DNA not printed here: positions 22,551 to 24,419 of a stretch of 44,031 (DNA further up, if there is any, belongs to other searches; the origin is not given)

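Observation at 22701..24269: MttB-superfamily methyltransferase without any corrinoid partner, translationally coupled to folate-linked demethylases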

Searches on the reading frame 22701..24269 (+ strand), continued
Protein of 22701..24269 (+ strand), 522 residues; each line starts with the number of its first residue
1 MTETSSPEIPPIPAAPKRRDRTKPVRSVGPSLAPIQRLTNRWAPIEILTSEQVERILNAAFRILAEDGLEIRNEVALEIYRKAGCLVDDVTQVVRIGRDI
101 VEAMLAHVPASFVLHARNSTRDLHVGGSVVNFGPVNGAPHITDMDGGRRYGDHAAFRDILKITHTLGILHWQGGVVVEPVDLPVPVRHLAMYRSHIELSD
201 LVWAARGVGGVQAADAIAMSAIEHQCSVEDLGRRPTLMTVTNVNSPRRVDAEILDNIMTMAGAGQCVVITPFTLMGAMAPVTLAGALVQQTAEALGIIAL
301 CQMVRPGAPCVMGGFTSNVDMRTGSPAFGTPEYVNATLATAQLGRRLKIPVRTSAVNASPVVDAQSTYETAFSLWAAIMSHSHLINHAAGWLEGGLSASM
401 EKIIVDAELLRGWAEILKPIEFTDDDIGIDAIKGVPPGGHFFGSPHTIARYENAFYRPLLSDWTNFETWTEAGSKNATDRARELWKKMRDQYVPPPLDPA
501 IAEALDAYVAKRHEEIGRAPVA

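Call 24: search_dna_similar(query=window:22701-24269:+, collection=plasmids, mode=protein, max_rows=40)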
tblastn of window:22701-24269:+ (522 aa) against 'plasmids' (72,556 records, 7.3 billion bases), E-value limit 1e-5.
Records with a match: 196; places in all: 253; records where one place covers at least 80% of the query: 145.
Best place of each record, by identity: 60-80% 1; <60% 195.
By first word of the organism name: Sinorhizobium 121; Leisingera 18; Mesorhizobium 10; Cereibacter 9; Ruegeria 5; Paracoccus 4; Rhizobium 4; Shinella 3; Rhodobacteraceae 2; Alisedimentitalea 2; and 15 more.
By predicted mobility (MOB-suite, as given by PLSDB): conjugative 74; non-mobilizable 72; mobilizable 50.
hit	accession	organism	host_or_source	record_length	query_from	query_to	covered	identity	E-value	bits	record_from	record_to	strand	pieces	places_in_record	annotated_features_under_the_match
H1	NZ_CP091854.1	Terrarubrum flagellatum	cell culture,forest soil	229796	27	520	95%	78.2%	0e+0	800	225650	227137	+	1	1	trimethylamine methyltransferase family protein | mandelate racemase/muconate lactonizing enzyme family protein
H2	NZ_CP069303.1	Shinella sp. PSBB067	monoisolate,Minnesota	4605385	38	517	92%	49.0%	2e-138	449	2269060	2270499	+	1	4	none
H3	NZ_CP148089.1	Sinorhizobium meliloti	Medicago sativa,cell culture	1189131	29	517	94%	47.9%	6e-147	473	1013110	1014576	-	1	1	record has no annotation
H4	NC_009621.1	Sinorhizobium medicae WSM419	-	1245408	29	517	94%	47.9%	7e-146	470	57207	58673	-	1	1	record has no annotation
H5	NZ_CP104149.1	Sinorhizobium medicae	Trigonella foenum-graecum,cell culture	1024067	29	517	94%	47.9%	1e-145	469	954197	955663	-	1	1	record has no annotation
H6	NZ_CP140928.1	Sinorhizobium medicae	Medicago lupulina,whole organism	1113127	29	517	94%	47.9%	1e-145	469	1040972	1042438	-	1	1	record has no annotation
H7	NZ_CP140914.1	Sinorhizobium medicae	Medicago lupulina,whole organism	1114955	29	517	94%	47.9%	1e-145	469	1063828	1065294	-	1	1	record has no annotation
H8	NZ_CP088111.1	Sinorhizobium medicae WSM1115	cell culture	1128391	29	517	94%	47.9%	1e-145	469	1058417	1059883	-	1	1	record has no annotation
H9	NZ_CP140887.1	Sinorhizobium medicae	Medicago lupulina,whole organism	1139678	29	517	94%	47.9%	1e-145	469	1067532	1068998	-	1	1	none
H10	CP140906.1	Sinorhizobium medicae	Medicago lupulina,whole organism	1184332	29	517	94%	47.9%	1e-145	469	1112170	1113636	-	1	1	trimethylamine methyltransferase family protein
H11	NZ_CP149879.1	Sinorhizobium medicae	Medicago sativa,Cell Culture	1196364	29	517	94%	47.9%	1e-145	469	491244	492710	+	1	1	record has no annotation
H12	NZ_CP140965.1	Sinorhizobium medicae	Medicago lupulina,whole organism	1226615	29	517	94%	47.9%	1e-145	469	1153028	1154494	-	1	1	record has no annotation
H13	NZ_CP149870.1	Sinorhizobium medicae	Melilotus albus,Cell Culture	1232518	29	517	94%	47.9%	1e-145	469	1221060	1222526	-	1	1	record has no annotation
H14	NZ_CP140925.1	Sinorhizobium medicae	Medicago lupulina,whole organism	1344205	29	517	94%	47.9%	1e-145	469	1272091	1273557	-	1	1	record has no annotation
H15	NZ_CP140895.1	Sinorhizobium medicae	Medicago lupulina,whole organism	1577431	29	517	94%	47.9%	1e-145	469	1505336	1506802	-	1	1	record has no annotation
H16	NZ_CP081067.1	Leisingera caerulea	-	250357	21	517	95%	47.0%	4e-140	453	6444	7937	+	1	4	trimethylamine methyltransferase family protein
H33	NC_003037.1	Sinorhizobium meliloti 1021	-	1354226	29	517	94%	47.4%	8e-146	470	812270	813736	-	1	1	none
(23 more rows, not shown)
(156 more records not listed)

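Call 25: get_annotated_region(hit=H1, flank=20000)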
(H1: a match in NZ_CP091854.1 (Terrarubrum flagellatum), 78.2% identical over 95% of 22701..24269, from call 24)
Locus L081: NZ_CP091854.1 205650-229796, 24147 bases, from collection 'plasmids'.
description: Terrarubrum flagellatum strain 7MK25 plasmid unnamed3, complete sequence
organism: Terrarubrum flagellatum (NCBI taxid 2895980)
taxonomy: Bacteria; Pseudomonadota; Alphaproteobacteria; Hyphomicrobiales; Terrirubraceae; Terrirubrum; Terrarubrum flagellatum
host: -; source: cell culture,forest soil; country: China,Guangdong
typing (MOB-suite, as given by PLSDB): non-mobilizable
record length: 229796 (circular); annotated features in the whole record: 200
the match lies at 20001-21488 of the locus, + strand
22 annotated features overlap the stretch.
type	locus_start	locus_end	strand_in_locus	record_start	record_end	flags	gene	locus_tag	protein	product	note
CDS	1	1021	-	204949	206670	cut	-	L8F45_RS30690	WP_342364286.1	SMP-30/gluconolactonase/LRE family protein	-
CDS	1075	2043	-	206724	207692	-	-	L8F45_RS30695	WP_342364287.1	NAD(P)-dependent oxidoreductase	-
CDS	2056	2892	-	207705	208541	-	-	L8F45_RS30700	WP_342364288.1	carbohydrate ABC transporter permease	GO:0008643 - carbohydrate transport [Evidence IEA]; GO:0055085 - transmembrane transport [Evidence IEA]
CDS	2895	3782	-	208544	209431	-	-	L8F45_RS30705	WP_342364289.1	sugar ABC transporter permease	-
CDS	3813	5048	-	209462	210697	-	-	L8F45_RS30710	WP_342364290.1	extracellular solute-binding protein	-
CDS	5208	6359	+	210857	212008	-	-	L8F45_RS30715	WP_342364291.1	mandelate racemase/muconate lactonizing enzyme family protein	-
CDS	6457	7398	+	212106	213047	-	-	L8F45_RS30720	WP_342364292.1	MBL fold metallo-hydrolase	-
CDS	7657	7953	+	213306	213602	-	-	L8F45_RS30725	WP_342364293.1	nucleotidyltransferase domain-containing protein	-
CDS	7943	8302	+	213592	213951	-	-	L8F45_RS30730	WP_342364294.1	hypothetical protein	-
CDS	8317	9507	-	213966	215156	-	-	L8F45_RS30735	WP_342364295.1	Xaa-Pro peptidase family protein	GO:0006508 - proteolysis [Evidence IEA]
CDS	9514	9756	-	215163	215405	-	-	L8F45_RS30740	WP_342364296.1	hypothetical protein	-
CDS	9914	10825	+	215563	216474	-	-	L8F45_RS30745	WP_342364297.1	LysR substrate-binding domain-containing protein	-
CDS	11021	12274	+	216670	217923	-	-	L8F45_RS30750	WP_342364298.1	sarcosine oxidase subunit beta family protein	GO:0046653 - tetrahydrofolate metabolic process [Evidence IEA]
CDS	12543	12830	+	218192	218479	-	-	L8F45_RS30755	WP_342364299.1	sarcosine oxidase subunit delta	-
CDS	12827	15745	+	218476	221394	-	-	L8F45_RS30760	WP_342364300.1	sarcosine oxidase subunit alpha family protein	-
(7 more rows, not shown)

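Call 26: get_annotated_region(hit=H16, flank=20000)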
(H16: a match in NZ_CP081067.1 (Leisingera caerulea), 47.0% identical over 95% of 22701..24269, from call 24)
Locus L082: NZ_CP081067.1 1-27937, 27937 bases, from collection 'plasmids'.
description: Leisingera caerulea strain M561 plasmid unnamed3, complete sequence
organism: Leisingera caerulea (NCBI taxid 506591)
taxonomy: Bacteria; Pseudomonadota; Alphaproteobacteria; Rhodobacterales; Roseobacteraceae; Leisingera; Leisingera caerulea
host: -; source: -; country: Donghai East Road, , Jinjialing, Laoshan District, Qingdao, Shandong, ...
typing (MOB-suite, as given by PLSDB): non-mobilizable
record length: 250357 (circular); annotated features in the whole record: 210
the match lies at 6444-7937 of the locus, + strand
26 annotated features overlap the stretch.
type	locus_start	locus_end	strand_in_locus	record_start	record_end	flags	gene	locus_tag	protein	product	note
CDS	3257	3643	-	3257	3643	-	-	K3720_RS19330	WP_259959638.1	type II toxin-antitoxin system death-on-curing family toxin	-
CDS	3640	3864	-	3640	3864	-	-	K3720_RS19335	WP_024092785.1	MazE family transcriptional regulator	-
CDS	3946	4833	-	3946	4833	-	-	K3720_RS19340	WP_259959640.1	LysR substrate-binding domain-containing protein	-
CDS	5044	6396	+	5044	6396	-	-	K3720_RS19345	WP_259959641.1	MmgE/PrpD family protein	-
CDS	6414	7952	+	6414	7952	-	-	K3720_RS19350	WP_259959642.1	trimethylamine methyltransferase family protein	-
CDS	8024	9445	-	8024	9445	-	-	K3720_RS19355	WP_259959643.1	aldehyde dehydrogenase family protein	-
CDS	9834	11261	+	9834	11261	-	-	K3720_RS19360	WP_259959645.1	efflux transporter outer membrane subunit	GO:0006810 - transport [Evidence IEA]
CDS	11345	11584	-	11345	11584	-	nqrM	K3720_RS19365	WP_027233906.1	(Na+)-NQR maturation NqrM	-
CDS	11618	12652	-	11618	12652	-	-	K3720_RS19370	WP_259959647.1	FAD:protein FMN transferase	GO:0017013 - protein flavinylation [Evidence IEA]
CDS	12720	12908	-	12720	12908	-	-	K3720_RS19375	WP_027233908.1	hypothetical protein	-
CDS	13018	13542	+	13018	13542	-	-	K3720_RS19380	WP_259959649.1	CBS domain-containing protein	-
CDS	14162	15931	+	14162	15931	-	-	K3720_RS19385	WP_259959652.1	S8 family serine peptidase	GO:0006508 - proteolysis [Evidence IEA]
CDS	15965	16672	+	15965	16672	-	-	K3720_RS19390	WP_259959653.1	hypothetical protein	-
CDS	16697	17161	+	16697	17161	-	-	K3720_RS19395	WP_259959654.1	hypothetical protein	-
CDS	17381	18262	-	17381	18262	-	-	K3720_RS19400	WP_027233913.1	LysR family transcriptional regulator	GO:0006355 - regulation of DNA-templated transcription [Evidence IEA]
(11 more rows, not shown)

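Call 28: search_solved_structures(query=window:22701-24269:+, max_evalue=0.001, show_alignments=2)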
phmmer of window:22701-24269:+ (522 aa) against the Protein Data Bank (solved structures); distinct sequences matched with E-value up to 0.001: 5.
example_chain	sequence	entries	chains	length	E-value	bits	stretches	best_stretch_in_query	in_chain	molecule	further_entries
4yyc_A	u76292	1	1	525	2.3e-97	330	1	15-515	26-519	Putative trimethylamine methyltransferase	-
9yce_A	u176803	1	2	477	9.2e-88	298.4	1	46-518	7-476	Glycine betaine methyltransferase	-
2qne_A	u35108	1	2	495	9.5e-88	298.3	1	46-518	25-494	Putative methyltransferase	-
7xcl_A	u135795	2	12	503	4.6e-31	111.3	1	45-512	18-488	Trimethylamine methyltransferase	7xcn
7xcm_A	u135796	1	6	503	5e-31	111.2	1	45-512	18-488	Trimethylamine methyltransferase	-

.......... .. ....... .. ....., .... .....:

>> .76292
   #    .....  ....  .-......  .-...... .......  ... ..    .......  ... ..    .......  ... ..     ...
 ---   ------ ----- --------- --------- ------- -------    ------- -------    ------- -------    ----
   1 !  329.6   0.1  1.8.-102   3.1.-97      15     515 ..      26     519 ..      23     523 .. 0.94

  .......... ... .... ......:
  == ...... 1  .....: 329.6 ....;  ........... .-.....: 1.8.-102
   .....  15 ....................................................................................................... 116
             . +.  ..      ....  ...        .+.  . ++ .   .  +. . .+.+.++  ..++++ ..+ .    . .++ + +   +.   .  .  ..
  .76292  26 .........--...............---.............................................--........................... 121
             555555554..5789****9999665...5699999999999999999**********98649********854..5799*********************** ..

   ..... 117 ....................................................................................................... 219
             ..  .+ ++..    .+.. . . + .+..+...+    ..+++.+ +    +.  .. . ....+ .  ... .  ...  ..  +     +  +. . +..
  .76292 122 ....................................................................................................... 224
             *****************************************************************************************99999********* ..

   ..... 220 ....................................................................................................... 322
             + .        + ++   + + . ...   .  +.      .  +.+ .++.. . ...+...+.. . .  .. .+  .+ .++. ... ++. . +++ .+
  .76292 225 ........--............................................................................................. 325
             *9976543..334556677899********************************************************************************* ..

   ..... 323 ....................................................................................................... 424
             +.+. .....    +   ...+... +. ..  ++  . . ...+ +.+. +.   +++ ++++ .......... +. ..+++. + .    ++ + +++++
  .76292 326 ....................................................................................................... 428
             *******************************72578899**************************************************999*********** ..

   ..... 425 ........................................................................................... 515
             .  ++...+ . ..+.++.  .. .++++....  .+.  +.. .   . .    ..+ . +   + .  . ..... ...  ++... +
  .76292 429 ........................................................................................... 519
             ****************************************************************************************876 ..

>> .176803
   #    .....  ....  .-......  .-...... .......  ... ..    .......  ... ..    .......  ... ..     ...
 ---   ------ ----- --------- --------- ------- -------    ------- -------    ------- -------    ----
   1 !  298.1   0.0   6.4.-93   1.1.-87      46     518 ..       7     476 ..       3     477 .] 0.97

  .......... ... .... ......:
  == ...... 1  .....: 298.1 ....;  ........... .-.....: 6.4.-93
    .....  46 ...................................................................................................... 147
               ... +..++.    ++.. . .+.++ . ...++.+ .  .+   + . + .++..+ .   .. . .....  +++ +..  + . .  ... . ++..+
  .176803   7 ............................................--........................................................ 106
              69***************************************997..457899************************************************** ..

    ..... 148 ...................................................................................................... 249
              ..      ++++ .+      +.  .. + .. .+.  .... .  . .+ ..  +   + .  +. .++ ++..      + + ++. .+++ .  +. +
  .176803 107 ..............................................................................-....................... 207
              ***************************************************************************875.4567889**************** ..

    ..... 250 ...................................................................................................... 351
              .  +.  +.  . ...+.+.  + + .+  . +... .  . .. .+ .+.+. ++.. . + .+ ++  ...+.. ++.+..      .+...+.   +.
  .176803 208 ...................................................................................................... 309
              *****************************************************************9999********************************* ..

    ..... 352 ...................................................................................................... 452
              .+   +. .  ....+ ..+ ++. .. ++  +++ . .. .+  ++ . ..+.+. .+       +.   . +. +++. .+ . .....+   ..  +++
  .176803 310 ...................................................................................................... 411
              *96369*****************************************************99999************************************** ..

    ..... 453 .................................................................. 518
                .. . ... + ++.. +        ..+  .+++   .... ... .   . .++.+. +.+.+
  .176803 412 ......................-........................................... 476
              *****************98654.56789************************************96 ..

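Call 30: get_annotated_region(hit=H33, flank=15000)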
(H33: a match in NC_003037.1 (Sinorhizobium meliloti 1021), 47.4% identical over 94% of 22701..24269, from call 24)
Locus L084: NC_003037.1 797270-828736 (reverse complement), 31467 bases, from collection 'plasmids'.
description: Sinorhizobium meliloti 1021 plasmid pSymA, complete sequence
organism: Sinorhizobium meliloti 1021 (NCBI taxid 266834)
taxonomy: Bacteria; Pseudomonadota; Alphaproteobacteria; Hyphomicrobiales; Rhizobiaceae; Sinorhizobium; Sinorhizobium meliloti; Sinorhizobium meliloti 1021
host: -; source: -; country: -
typing (MOB-suite, as given by PLSDB): conjugative; relaxase MOBQ; mating-pair formation MPF_T
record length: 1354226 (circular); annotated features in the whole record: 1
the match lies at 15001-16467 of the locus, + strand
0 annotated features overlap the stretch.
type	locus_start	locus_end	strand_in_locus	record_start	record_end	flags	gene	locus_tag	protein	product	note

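Call 34: search_protein_families(library=pfam, proteins=[L025:8066-8848:-, L025:7102-7806:-, L025:6643-7101:-, L025:5645-6646:-, L025:4688-5632:-, L025:2607-4691:-, L025:1706-2653:-, L025:57-1691:+, L063:8931-9947:+, L063:20994-21461:+], max_evalue=0.0001)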
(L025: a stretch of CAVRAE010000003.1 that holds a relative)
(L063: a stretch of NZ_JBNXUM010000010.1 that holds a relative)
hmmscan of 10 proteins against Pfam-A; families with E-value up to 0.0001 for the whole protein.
L025:8066-8848:- (260 aa): 2 families
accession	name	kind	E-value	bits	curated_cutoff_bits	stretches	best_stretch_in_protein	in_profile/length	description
PF02310.24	B12-binding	-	1.2e-27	96.6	32.1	1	124-232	1-112/121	B12 binding domain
PF02607.22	B12-binding_2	-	8.5e-16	58.4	23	1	40-111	3-73/74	B12 binding domain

L025:7102-7806:- (234 aa): 1 family
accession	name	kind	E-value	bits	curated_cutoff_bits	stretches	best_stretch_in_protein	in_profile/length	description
PF13769.11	Virulence_fact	-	7e-26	90.8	25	1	141-225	2-81/81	Virulence factor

L025:6643-7101:- (152 aa): 1 family
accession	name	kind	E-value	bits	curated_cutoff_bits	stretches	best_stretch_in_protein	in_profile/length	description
PF12225.13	DUF5981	-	5.3e-26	90.6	23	1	38-114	1-77/95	Methylene-tetrahydrofolate reductase C terminal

L025:5645-6646:- (333 aa): 1 family
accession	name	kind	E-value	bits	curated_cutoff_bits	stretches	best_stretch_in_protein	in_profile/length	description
PF02219.23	MTHFR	-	5e-33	115.1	24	1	25-316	2-287/287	Methylenetetrahydrofolate reductase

L025:4688-5632:- (314 aa): 2 families
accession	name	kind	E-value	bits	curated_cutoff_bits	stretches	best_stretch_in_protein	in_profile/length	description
PF00809.28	Pterin_bind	-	1.8e-29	103.5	25.5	1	25-247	1-243/244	Pterin binding enzyme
PF03599.22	CdhD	-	2.2e-07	30.4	24.8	1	71-203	78-197/387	CO dehydrogenase/acetyl-CoA synthase delta subunit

L025:2607-4691:- (694 aa): 4 families
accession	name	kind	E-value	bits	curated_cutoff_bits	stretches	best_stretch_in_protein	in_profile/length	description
PF17651.6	Raco_middle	-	2.4e-49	167.6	26.8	1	210-366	1-157/163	RACo middle region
PF14574.11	RACo_C_ter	-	3.5e-35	121.8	27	1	374-470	1-82/261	C-terminal domain of RACo the ASKHA domain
PF17650.6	RACo_linker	-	3e-31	107.5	26.2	1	121-207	1-85/86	RACo linker region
PF00111.32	Fer2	-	5.9e-07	29.8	21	1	21-95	15-73/77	2Fe-2S iron-sulfur cluster binding domain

L025:1706-2653:- (315 aa): 1 family
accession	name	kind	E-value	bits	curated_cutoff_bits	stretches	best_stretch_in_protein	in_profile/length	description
PF01544.23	CorA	-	1e-45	156.7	27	1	19-311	5-292/292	CorA-like Mg2+ transporter protein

L025:57-1691:+ (544 aa): 1 family
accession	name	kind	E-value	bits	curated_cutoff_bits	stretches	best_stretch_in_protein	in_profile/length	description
PF06253.16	MTTB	-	7.1e-231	766.9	25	1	36-540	2-500/500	Trimethylamine methyltransferase (MTTB)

L063:8931-9947:+ (339 aa): 1 family
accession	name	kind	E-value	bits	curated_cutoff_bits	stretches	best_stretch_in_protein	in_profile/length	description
PF02574.22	S-methyl_trans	-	2.8e-66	224.7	22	1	21-299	1-283/283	Homocysteine S-methyltransferase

L063:20994-21461:+ (156 aa): 2 families
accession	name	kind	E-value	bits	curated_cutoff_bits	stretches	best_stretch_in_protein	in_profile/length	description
PF02607.22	B12-binding_2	-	3.9e-18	65.8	23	1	36-107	3-73/74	B12 binding domain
PF02310.24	B12-binding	-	1.6e-07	31.6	32.1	1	121-156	2-37/121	B12 binding domain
